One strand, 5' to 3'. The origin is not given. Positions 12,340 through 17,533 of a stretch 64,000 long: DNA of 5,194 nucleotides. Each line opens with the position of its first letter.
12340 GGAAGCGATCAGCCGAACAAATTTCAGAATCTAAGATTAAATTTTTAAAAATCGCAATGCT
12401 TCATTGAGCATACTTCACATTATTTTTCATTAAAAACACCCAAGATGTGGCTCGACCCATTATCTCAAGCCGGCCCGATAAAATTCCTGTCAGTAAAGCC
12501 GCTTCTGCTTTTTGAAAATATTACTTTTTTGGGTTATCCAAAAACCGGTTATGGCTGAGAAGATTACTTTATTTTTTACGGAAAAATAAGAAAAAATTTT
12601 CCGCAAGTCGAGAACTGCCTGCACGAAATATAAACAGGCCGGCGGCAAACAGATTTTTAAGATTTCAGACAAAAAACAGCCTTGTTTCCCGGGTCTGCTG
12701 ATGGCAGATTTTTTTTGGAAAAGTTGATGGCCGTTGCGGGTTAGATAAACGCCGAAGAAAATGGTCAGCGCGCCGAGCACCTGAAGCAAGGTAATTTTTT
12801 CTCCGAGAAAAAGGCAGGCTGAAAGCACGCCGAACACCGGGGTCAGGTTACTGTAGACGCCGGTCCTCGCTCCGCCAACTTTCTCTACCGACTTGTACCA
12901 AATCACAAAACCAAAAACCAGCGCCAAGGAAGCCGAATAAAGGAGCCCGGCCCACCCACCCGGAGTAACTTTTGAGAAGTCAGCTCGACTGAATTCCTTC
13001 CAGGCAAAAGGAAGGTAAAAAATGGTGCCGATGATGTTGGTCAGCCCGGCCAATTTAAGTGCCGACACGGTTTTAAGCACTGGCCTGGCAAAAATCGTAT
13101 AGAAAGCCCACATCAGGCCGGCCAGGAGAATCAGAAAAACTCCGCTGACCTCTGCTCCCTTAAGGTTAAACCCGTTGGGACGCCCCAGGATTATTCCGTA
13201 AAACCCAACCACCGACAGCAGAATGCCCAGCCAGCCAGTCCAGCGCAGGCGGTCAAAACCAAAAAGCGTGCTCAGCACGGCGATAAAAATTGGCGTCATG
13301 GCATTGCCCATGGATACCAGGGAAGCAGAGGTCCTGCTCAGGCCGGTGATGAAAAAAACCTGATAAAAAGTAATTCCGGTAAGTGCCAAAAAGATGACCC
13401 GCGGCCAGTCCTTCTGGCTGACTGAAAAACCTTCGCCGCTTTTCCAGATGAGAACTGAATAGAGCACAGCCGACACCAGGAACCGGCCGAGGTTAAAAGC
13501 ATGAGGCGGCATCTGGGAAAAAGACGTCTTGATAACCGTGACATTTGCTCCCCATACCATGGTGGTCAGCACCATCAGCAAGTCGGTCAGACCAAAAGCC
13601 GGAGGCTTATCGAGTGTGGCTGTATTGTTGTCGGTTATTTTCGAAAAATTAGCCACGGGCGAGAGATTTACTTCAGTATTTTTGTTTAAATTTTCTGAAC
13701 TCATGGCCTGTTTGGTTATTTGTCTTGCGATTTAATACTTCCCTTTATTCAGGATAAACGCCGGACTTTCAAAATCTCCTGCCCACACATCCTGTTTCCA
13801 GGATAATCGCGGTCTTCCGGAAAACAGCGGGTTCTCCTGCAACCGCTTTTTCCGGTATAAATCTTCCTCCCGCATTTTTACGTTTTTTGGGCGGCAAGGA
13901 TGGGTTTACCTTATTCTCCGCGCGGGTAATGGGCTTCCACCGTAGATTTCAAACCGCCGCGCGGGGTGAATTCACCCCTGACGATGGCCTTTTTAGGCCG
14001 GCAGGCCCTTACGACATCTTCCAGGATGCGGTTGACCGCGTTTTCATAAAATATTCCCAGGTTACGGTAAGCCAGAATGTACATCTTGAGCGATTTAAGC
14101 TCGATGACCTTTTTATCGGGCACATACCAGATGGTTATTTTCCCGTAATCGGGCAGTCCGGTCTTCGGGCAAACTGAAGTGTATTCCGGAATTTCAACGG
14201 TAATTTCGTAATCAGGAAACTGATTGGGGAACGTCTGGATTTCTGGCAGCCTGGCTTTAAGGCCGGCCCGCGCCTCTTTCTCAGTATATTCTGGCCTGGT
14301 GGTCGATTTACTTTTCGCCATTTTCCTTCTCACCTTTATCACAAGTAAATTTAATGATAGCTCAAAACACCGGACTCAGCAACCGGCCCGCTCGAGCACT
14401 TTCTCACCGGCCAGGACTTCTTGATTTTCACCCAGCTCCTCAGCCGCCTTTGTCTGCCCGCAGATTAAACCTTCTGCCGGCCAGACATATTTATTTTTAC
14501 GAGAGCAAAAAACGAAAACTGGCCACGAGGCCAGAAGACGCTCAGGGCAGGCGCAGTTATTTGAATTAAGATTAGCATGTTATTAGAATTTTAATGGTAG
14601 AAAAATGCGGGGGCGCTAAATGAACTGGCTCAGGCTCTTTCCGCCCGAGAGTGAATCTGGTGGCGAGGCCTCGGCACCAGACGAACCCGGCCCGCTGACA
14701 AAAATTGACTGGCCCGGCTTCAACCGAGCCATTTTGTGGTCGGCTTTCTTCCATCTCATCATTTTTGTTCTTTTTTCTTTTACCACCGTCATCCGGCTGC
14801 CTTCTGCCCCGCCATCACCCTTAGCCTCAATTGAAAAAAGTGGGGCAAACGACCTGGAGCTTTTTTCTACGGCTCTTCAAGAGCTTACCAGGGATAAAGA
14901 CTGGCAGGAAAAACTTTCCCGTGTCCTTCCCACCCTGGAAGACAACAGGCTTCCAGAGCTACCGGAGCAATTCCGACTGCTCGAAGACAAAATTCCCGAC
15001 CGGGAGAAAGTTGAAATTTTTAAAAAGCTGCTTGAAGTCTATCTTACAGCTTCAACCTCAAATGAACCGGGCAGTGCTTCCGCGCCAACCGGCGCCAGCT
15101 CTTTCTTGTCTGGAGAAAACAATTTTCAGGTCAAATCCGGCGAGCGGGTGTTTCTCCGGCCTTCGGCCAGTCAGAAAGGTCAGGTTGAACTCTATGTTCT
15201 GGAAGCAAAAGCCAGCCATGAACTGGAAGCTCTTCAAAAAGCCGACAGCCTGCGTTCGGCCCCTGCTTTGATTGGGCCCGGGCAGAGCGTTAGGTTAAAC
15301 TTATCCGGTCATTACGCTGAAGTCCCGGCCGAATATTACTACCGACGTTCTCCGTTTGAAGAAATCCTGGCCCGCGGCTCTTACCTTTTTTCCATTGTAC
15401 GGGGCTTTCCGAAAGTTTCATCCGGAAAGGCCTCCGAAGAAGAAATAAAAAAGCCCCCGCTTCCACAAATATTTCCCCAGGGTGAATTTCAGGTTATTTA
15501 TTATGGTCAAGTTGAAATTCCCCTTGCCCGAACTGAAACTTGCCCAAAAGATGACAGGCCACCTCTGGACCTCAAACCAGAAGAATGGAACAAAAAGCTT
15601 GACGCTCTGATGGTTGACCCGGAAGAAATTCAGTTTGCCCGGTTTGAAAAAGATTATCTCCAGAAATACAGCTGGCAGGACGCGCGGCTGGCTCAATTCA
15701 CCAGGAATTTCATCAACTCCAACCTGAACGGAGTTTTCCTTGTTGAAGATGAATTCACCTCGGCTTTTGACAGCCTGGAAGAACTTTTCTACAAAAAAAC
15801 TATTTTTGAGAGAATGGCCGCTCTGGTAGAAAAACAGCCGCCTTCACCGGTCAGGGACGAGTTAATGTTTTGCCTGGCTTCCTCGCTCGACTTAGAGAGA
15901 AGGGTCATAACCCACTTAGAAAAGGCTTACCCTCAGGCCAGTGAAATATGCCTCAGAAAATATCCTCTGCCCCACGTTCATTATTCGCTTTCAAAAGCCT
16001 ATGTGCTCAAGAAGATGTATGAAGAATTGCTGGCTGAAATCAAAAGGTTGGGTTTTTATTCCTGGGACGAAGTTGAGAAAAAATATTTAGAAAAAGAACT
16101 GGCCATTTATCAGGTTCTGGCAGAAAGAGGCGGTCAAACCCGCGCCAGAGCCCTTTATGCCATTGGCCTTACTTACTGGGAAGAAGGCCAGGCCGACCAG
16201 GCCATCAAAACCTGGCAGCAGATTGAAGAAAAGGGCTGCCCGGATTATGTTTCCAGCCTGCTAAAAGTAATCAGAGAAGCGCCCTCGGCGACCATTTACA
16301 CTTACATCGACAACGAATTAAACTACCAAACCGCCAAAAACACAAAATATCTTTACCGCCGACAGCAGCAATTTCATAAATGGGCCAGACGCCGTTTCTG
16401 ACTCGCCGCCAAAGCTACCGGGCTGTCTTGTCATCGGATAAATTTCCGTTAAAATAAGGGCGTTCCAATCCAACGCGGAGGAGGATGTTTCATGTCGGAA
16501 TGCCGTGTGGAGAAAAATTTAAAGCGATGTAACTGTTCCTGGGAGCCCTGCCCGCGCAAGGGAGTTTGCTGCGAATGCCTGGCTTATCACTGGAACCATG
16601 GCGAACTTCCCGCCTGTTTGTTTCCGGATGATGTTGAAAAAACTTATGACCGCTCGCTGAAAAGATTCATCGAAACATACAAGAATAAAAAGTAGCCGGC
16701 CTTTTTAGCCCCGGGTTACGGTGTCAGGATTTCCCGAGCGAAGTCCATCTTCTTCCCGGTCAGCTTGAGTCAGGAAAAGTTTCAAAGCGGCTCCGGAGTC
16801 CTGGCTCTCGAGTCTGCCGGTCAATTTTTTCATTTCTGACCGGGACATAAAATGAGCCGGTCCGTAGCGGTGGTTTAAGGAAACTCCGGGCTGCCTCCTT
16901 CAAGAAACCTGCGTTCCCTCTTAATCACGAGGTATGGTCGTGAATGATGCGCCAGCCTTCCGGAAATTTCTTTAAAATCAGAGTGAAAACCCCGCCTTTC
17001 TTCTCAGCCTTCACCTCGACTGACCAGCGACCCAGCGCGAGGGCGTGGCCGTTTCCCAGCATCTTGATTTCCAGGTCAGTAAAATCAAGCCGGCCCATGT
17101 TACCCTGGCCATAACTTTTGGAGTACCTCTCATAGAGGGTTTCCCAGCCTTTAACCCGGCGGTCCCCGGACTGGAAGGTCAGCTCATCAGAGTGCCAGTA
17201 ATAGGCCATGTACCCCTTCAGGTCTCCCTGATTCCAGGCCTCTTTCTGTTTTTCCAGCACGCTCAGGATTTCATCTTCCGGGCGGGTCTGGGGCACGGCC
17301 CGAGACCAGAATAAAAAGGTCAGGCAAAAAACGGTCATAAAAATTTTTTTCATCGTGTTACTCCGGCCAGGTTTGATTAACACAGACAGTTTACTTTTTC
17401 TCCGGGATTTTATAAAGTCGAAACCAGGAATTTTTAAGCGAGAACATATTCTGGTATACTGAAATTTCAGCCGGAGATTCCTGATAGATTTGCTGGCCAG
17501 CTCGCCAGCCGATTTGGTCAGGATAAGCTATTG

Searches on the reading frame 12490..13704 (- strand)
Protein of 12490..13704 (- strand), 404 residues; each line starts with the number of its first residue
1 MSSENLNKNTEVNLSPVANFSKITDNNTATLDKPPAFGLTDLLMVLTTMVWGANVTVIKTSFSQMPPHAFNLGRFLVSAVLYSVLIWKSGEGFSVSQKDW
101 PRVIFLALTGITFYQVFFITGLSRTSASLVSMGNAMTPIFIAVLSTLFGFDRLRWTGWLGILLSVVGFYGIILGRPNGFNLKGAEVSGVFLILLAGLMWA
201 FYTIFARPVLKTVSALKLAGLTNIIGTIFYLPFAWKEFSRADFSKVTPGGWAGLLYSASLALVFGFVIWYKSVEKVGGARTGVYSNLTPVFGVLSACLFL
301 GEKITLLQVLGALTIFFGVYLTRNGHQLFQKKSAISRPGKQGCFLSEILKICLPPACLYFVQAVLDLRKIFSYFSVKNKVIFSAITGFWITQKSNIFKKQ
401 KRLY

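Call 65: search_protein_families(library=pfam, proteins=[window:12490-13704:-], max_evalue=0.0001)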
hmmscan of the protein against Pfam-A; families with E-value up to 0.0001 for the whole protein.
window:12490-13704:- (404 aa): 2 families
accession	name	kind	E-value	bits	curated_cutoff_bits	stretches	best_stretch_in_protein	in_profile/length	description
PF00892.27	EamA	-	3.9e-49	166.9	28.2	2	187-322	2-133/135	EamA-like transporter family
PF03151.22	TPT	-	2.8e-06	27.4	30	1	76-321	39-289/291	Triose-phosphate Transporter family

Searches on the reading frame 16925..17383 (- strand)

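Call 65: search_protein_families(library=pfam, proteins=[window:16925-17383:-], max_evalue=0.0001)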
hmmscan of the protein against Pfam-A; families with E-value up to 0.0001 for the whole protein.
window:16925-17383:- (152 aa): 2 families
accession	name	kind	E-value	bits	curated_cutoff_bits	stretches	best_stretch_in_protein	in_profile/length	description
PF14534.12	DUF4440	-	1.2e-09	39.1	25.2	1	39-146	1-107/107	Domain of unknown function (DUF4440)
PF13474.12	SnoaL_3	-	4.2e-07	30.8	22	1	39-152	1-117/121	SnoaL-like domain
